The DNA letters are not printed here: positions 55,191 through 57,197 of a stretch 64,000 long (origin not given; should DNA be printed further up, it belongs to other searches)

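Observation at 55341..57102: Chromosomal secreted fibre-like protein carrying a phage tail-fibre-type S74 intramolecular chaperone domain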

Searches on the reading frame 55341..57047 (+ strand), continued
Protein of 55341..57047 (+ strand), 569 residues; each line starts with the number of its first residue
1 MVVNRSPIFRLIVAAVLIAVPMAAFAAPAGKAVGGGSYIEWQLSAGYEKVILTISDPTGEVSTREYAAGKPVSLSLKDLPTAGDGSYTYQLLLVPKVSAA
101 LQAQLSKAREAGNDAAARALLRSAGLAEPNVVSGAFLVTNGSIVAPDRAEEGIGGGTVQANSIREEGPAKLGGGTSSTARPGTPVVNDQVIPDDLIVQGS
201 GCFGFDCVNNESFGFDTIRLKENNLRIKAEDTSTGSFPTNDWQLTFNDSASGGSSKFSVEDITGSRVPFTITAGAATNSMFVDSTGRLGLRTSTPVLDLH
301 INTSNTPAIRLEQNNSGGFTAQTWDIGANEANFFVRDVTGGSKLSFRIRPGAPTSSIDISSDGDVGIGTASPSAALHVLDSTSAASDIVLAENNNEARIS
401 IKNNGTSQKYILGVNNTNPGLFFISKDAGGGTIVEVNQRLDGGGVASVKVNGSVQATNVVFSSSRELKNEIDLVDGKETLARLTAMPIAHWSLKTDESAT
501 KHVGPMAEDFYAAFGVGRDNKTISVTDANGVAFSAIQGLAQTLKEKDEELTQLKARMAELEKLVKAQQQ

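Call 21: find_related_loci(query=A1, collection=genome_contigs, flank=10000)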
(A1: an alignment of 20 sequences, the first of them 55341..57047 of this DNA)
Query A1 (569 aa) in genome_contigs; peptide patterns used: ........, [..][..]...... (x = any residue, [..] = any of these).
599 stretches matched a pattern (row limit reached: there are more); 525 encode a relative of the query (tblastn E <= 1e-3); the best 80 are kept; 79 distinct loci.
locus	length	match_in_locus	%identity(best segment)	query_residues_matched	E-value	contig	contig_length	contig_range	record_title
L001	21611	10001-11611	52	8-569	3e-170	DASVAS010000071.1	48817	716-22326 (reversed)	MAG TPA_asm: Thermoanaerobaculia bacterium isolate SMAG_U1959 k141_1288000, whole genome shotgun sequence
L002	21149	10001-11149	68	1-384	2e-168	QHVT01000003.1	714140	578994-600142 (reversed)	MAG: Acidobacteria bacterium isolate gp7 AA8 14_0903_02_30cm_scaffold_2_curated, whole genome shotgun sequence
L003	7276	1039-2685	52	15-569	3e-166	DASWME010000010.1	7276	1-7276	MAG TPA_asm: Thermoanaerobaculia bacterium isolate SMAG_U3379 k141_116598, whole genome shotgun sequence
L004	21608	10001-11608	49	11-562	1e-162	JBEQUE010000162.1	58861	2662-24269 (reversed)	MAG: Acidobacteriota bacterium isolate MAG_Dt_02 k247_1067529, whole genome shotgun sequence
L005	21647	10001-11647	52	1-564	3e-168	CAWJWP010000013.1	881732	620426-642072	MAG: Thermoanaerobaculia bacterium isolate MFD09206.bin.1.107 genome assembly, contig: contig_213, whole genome shotgun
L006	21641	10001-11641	49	11-564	6e-160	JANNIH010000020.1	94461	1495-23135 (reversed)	MAG: Holophagales bacterium isolate SOY_6_C_metabat_145 SOY_6_C_k141_1015113, whole genome shotgun sequence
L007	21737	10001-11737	50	3-569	8e-159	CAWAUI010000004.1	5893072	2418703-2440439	MAG: Thermoanaerobaculaceae bacterium isolate MFD09730.bin.2.32 genome assembly, contig: contig_588, whole genome shotgu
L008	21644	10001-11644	49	5-566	2e-158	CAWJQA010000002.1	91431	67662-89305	MAG: uncultured Holophagales bacterium isolate MFD02979.bin.2.191 genome assembly, contig: contig_125926, whole genome s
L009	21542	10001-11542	51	39-566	9e-158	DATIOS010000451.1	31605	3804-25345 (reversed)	MAG TPA_asm: Thermoanaerobaculia bacterium isolate SMAG_U15830 k141_201868, whole genome shotgun sequence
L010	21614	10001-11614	50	11-562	1e-156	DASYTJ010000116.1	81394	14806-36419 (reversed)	MAG TPA_asm: Thermoanaerobaculia bacterium isolate SMAG_U4564 k141_1347075, whole genome shotgun sequence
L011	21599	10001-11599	49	35-565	3e-156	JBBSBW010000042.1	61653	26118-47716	MAG: Thermoanaerobaculia bacterium isolate La6_metabat2.203 La6_metabat2.203_K_84371_L_61653_cov_14.0028, whole genome s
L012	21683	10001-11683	50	2-562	9e-155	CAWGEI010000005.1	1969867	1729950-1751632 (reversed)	MAG: uncultured Acidobacteriota bacterium isolate MFD01916.bin.2.105 genome assembly, contig: contig_9121, whole genome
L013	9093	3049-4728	48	2-567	1e-154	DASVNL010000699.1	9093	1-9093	MAG TPA_asm: Thermoanaerobaculia bacterium isolate SMAG_U3126 k141_600159, whole genome shotgun sequence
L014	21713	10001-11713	49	1-567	2e-152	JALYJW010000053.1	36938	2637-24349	MAG: Acidobacteriota bacterium isolate CAM bin14 SD1481_NODE_64_length_36938_cov_1.965336, whole genome shotgun sequence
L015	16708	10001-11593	47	39-565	2e-151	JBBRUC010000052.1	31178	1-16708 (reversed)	MAG: Thermoanaerobaculia bacterium isolate La3_concoct.109 La3_concoct.109_K_3780290_L_31178_cov_12.0000, whole genome s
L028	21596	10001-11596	51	21-569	7e-165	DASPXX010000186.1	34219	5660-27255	MAG TPA_asm: Thermoanaerobaculia bacterium isolate SMAG_U11578 k141_1578177, whole genome shotgun sequence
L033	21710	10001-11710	47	5-565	1e-136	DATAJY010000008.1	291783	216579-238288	MAG TPA_asm: Thermoanaerobaculia bacterium isolate SMAG_U6924 k141_10427, whole genome shotgun sequence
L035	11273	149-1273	59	13-395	9e-136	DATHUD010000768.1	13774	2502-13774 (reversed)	MAG TPA_asm: Thermoanaerobaculia bacterium isolate SMAG_U16097 k141_771552, whole genome shotgun sequence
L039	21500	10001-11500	49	39-562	5e-133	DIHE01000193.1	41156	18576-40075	MAG TPA_asm: Holophagales bacterium UBA5704 UBA5704_contig_554, whole genome shotgun sequence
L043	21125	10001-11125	59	11-395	1e-131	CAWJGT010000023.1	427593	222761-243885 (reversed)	MAG: uncultured Holophagales bacterium isolate MFD04935.bin.1.7 genome assembly, contig: contig_4668, whole genome shotg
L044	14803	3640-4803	58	3-395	2e-131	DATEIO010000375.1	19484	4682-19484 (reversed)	MAG TPA_asm: Thermoanaerobaculia bacterium isolate SMAG_U8840 k141_1866019, whole genome shotgun sequence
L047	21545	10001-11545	49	39-567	1e-130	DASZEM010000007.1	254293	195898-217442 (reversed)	MAG TPA_asm: Thermoanaerobaculia bacterium isolate SMAG_U6494 k141_10810, whole genome shotgun sequence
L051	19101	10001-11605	50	1-562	8e-154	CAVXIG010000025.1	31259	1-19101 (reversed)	MAG: uncultured Acidobacteriota bacterium isolate MFD02581.bin.2.147 genome assembly, contig: contig_38379, whole genome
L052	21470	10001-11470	43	35-565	3e-129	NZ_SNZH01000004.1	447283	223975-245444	Tahibacter aquaticus strain DSM 21667 Ga0244543_104, whole genome shotgun sequence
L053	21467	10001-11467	53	4-417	1e-129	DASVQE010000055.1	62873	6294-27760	MAG TPA_asm: Thermoanaerobaculia bacterium isolate SMAG_U3198 k141_23489, whole genome shotgun sequence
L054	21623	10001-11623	46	8-565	1e-129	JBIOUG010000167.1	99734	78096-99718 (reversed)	MAG: Thermoanaerobaculia bacterium isolate MAG140 k127_3665108, whole genome shotgun sequence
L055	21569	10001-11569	41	10-569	2e-129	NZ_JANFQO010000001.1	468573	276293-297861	Tahibacter harae strain P2K NODE_1+_length_468573_cov_47.3523, whole genome shotgun sequence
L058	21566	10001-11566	48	39-569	2e-128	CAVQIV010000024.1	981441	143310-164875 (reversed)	MAG: Thermoanaerobaculaceae bacterium isolate MFD10043.bin.2.76 genome assembly, contig: contig_9211, whole genome shotg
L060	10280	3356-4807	43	9-562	1e-127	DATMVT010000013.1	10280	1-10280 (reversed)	MAG TPA_asm: Patescibacteria group bacterium isolate SMAG_U13075 k141_204063, whole genome shotgun sequence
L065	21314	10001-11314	54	34-429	4e-127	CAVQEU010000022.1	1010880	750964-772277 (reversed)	MAG: uncultured Acidobacteriota bacterium isolate MFD09206.bin.1.160 genome assembly, contig: contig_5804, whole genome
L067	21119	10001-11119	59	8-395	1e-126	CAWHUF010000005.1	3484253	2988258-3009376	MAG: uncultured Acidobacteriota bacterium isolate MFD03066.bin.1.255 genome assembly, contig: contig_19633, whole genome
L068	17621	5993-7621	45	30-562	1e-126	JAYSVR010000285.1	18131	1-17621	MAG: Acidobacteriota bacterium isolate GFS_12827 GFS_12827_284, whole genome shotgun sequence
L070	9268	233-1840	50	11-562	2e-161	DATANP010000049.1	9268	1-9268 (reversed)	MAG TPA_asm: Thermoanaerobaculia bacterium isolate SMAG_U7022 k141_44146, whole genome shotgun sequence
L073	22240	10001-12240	55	1-385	3e-126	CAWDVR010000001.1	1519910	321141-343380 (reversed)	MAG: uncultured Acidobacteriota bacterium isolate MFD05747.bin.1.28 genome assembly, contig: contig_11563, whole genome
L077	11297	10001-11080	57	9-385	1e-124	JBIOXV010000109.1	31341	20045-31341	MAG: Thermoanaerobaculia bacterium isolate MAG047 k127_4067099, whole genome shotgun sequence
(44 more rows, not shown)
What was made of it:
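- The family also occurs in Lysobacterales relatives such as Tahibacter and Rhodanobacteraceae (call 21).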

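Call 27: search_protein_families(library=pfam, proteins=[L035:2911-4080:-, L067:11810-12772:-, L043:13995-14714:+, L014:14615-15292:+, L039:14904-15824:-, L044:12209-13855:-, L043:17439-19232:-, L033:14678-15460:-, L009:15533-16768:-, L028:17893-18969:+], max_evalue=0.0001)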
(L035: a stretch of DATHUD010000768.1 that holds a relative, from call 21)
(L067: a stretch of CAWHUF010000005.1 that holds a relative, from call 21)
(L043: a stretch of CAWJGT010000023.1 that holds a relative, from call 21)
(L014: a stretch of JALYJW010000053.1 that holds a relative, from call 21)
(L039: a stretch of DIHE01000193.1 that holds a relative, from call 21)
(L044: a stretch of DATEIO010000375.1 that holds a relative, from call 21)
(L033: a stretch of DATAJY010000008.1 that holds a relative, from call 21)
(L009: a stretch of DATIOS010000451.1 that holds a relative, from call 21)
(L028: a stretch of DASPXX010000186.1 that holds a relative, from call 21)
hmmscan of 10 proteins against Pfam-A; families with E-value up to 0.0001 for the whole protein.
L035:2911-4080:- (390 aa): 2 families
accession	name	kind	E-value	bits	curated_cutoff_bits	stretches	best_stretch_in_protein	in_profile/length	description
PF13469.12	Sulfotransfer_3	-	3.5e-12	47.5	27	1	19-47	3-31/216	Sulfotransferase family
PF00685.33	Sulfotransfer_1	-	1.2e-08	35.1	22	0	171-257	89-186/255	Sulfotransferase domain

L067:11810-12772:- (321 aa): 0 families

L043:13995-14714:+ (240 aa): 1 family
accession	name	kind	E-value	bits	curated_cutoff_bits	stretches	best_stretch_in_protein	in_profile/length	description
PF08889.16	WbqC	-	3.7e-73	246.4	21.3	1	8-225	1-216/218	WbqC-like protein family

L014:14615-15292:+ (226 aa): 3 families
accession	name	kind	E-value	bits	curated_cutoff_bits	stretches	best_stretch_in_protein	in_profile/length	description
PF00132.30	Hexapep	-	2.3e-20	71.8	27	3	165-199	1-35/36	Bacterial transferase hexapeptide (six repeats)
PF14602.12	Hexapep_2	-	1.1e-13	51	27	1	167-199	3-33/34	Hexapeptide repeat of succinyl-transferase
PF25084.1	LbH_EIF2B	-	4.3e-08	33.6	54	1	112-199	10-100/105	EIF2B subunit epsilon LbH domain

L039:14904-15824:- (307 aa): 1 family
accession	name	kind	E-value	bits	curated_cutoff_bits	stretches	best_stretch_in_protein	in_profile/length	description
PF13229.12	Beta_helix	-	1e-10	41.9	25.9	1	102-186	45-124/158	Right handed beta helix region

L044:12209-13855:- (549 aa): 1 family
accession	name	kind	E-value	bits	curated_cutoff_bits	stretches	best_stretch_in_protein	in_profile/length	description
PF13231.12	PMT_2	-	1.5e-05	25.7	26.1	1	203-299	17-110/160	Dolichyl-phosphate-mannose-protein mannosyltransferase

L043:17439-19232:- (598 aa): 1 family
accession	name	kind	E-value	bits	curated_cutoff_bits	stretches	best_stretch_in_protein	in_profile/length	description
PF13231.12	PMT_2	-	4.4e-05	24.2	26.1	1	116-247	27-155/160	Dolichyl-phosphate-mannose-protein mannosyltransferase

L033:14678-15460:- (261 aa): 7 families
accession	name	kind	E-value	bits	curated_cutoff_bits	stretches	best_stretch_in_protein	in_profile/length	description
PF13489.12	Methyltransf_23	-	7.3e-19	68.5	27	1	21-160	20-160/164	Methyltransferase domain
PF08241.18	Methyltransf_11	-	3.8e-17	63.1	21.2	1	28-123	1-95/95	Methyltransferase domain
PF13649.12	Methyltransf_25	-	2.4e-14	54.2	27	1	28-119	2-97/97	Methyltransferase domain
PF08242.18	Methyltransf_12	-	4.6e-14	53.4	30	1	28-120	1-97/98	Methyltransferase domain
PF13847.12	Methyltransf_31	-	8.4e-13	48.7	27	1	24-127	4-113/145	Methyltransferase domain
PF02353.26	CMAS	-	1.7e-05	24.7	27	1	25-123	64-164/273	Mycolic acid cyclopropane synthetase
PF05175.20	MTS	-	8.2e-05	22.7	23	0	20-94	27-104/170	Methyltransferase small domain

L009:15533-16768:- (412 aa): 8 families
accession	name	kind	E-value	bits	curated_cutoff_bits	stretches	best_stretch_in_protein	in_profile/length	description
PF03721.20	UDPG_MGDP_dh_N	-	1.5e-45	155.5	27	1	13-190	3-183/187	UDP-glucose/GDP-mannose dehydrogenase family, NAD binding domain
PF00984.24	UDPG_MGDP_dh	-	4.6e-27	94.4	25.4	1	208-295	1-93/94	UDP-glucose/GDP-mannose dehydrogenase family, central domain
PF03720.21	UDPG_MGDP_dh_C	-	2.1e-14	54.2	30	1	319-384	2-77/103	UDP-glucose/GDP-mannose dehydrogenase family, UDP binding domain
PF03446.21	NAD_binding_2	-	1.3e-08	35.5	21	1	13-145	2-110/161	NAD binding domain of 6-phosphogluconate dehydrogenase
PF07992.20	Pyr_redox_2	-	6.2e-06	26.3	26.1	1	11-87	143-214/291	Pyridine nucleotide-disulphide oxidoreductase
PF02558.23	ApbA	-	1.4e-05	25.2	22.2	1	13-116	1-98/150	Ketopantoate reductase PanE/ApbA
PF01210.29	NAD_Gly3P_dh_N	-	1.6e-05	25.4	23.1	1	13-95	2-81/158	NAD-dependent glycerol-3-phosphate dehydrogenase N-terminus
PF02737.24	3HCDH_N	-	3.3e-05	24.3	22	1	13-60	2-49/180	3-hydroxyacyl-CoA dehydrogenase, NAD binding domain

L028:17893-18969:+ (359 aa): 5 families
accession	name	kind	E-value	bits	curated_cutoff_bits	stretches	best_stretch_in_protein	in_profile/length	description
PF01370.27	Epimerase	-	5.4e-39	134.5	20.9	1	22-279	1-239/240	NAD dependent epimerase/dehydratase family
PF16363.11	GDP_Man_Dehyd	-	1.9e-26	93.8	27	1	23-345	1-331/332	GDP-mannose 4,6 dehydratase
PF07993.18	NAD_binding_4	-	1.2e-07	31.6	20.1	0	80-205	81-210/258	Male sterility protein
PF13460.12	NAD_binding_10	-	3.9e-05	24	27.2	1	26-197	1-143/184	NAD(P)H-binding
PF04321.23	RmlD_sub_bind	-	9.6e-05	22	27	0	21-185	2-140/287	RmlD substrate binding domain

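Call 28: search_protein_families(library=pfam, proteins=[L039:6792-7343:+, L051:9170-9883:+, L058:7708-9630:+, L047:5873-7642:+, L077:8096-9703:+, L070:2274-3827:+, L060:4822-5769:+, L060:6587-7357:-, L055:14139-14744:+, L068:2299-4140:+], max_evalue=0.0001)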
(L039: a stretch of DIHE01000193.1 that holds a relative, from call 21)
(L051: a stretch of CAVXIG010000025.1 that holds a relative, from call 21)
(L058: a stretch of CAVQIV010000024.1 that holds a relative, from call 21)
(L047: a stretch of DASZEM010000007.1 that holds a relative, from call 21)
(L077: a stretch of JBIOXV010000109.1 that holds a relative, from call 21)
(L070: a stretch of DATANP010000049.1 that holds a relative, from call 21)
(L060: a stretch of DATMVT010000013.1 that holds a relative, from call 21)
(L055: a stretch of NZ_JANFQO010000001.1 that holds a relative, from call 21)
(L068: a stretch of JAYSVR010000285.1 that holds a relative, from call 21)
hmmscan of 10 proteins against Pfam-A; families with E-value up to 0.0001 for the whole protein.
L039:6792-7343:+ (184 aa): 1 family
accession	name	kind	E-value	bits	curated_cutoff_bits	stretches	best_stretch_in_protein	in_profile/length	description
PF01765.24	RRF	-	6.1e-63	212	29.7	1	19-182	1-164/164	Ribosome recycling factor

L051:9170-9883:+ (238 aa): 2 families
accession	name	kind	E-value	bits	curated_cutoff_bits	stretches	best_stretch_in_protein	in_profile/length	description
PF00588.24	SpoU_methylase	-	2.3e-37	128.7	29.7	1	88-227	2-142/142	SpoU rRNA Methylase family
PF08032.17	SpoU_sub_bind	-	2.4e-13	50.6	22.8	1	2-73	1-72/76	RNA 2'-O ribose methyltransferase substrate binding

L058:7708-9630:+ (641 aa): 1 family
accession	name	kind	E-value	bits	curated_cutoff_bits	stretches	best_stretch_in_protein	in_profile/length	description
PF13472.12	Lipase_GDSL_2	-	6.7e-07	30.4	32.9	0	40-218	1-141/178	GDSL-like Lipase/Acylhydrolase family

L047:5873-7642:+ (590 aa): 2 families
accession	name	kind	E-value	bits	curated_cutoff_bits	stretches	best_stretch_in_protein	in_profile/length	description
PF02543.21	Carbam_trans_N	-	7.8e-67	226.6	24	2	104-327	125-345/346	Carbamoyltransferase N-terminus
PF16861.10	Carbam_trans_C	-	7.8e-62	208.2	27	1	384-553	2-170/170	Carbamoyltransferase C-terminus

L077:8096-9703:+ (536 aa): 20 families
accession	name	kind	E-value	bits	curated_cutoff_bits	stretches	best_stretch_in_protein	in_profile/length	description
PF13432.12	TPR_16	-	4e-44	149.1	32.7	6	295-358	2-65/65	Tetratricopeptide repeat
PF14559.12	TPR_19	-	1.8e-37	127.9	25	5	118-183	3-68/68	Tetratricopeptide repeat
PF07719.23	TPR_2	-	2.2e-35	118.2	27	3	291-321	2-32/34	Tetratricopeptide repeat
PF13414.12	TPR_11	-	1.3e-33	114.9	26.8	3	302-334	6-38/42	TPR repeat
PF00515.34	TPR_1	-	1.3e-31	107.6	27.8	1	291-321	2-32/34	Tetratricopeptide repeat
PF13431.12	TPR_17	-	2.2e-28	96.6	24.4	0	313-343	2-32/34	Tetratricopeptide repeat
PF13181.12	TPR_8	-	1.6e-27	93.7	25.7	1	292-322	3-33/34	Tetratricopeptide repeat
PF13428.12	TPR_14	-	4.9e-26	89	23.5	3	141-182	2-43/44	Tetratricopeptide repeat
PF13424.12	TPR_12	-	6e-20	71.7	30.1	2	291-354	4-75/77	Tetratricopeptide repeat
PF13176.12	TPR_7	-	9.2e-19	66.3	27.9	0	292-321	1-30/36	Tetratricopeptide repeat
PF23914.1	TPR_CcmH_CycH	-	4.9e-16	59.4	42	2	280-386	40-149/158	Cytochrome c-type biogenesis protein H TPR domain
PF13174.12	TPR_6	-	1.7e-14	53.8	26.3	0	292-321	2-31/33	Tetratricopeptide repeat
PF12895.13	ANAPC3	-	1.1e-13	51.7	27.2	0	125-199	8-81/82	Anaphase-promoting complex, cyclosome, subunit 3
PF13371.12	TPR_9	-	1.8e-13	50.7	35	2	304-361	9-66/73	Tetratricopeptide repeat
PF24575.1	TPR_Slam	-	6.4e-10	39.8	35.2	0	301-347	58-104/104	Surface lipoprotein assembly modifier, N-terminal TPR repeats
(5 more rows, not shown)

L070:2274-3827:+ (518 aa): 0 families

L060:4822-5769:+ (316 aa): 0 families

L060:6587-7357:- (257 aa): 5 families
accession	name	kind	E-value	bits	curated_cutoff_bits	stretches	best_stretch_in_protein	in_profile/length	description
PF13561.12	adh_short_C2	-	2.4e-59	201.2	27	1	16-252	1-235/236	Enoyl-(Acyl carrier protein) reductase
PF00106.31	adh_short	-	9.6e-50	169.2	26.6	1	10-200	1-189/195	short chain dehydrogenase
PF08659.16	KR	-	5.5e-07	30.1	22.6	1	13-170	4-159/180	KR domain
PF23441.1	SDR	-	1.9e-06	27.9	27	1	11-252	9-255/258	SDR-like rossmann domain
PF01370.27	Epimerase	-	2e-05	24.6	20.9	1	12-178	1-160/240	NAD dependent epimerase/dehydratase family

L055:14139-14744:+ (202 aa): 3 families
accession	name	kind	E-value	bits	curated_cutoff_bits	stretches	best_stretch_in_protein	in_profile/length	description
PF13023.12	HD_3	-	1.5e-43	149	22.5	1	21-184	1-165/165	HD domain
PF12917.13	YfbR-like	-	4.2e-09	36.8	25.9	1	17-143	2-134/182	5'-deoxynucleotidase YfbR-like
PF01966.28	HD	-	2.5e-06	28.2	22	1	43-143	2-112/116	HD domain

L068:2299-4140:+ (614 aa): 3 families
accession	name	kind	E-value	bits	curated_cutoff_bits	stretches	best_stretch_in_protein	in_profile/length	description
PF13517.12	FG-GAP_3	-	2.8e-52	175.6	26.9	5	177-238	1-61/61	FG-GAP-like repeat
PF01839.29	FG-GAP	-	8.6e-17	61.1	22.1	0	484-507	2-25/37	FG-GAP repeat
PF07593.17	UnbV_ASPIC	-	3.8e-13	49.6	23.4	1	536-603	1-67/68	ASPIC and UnbV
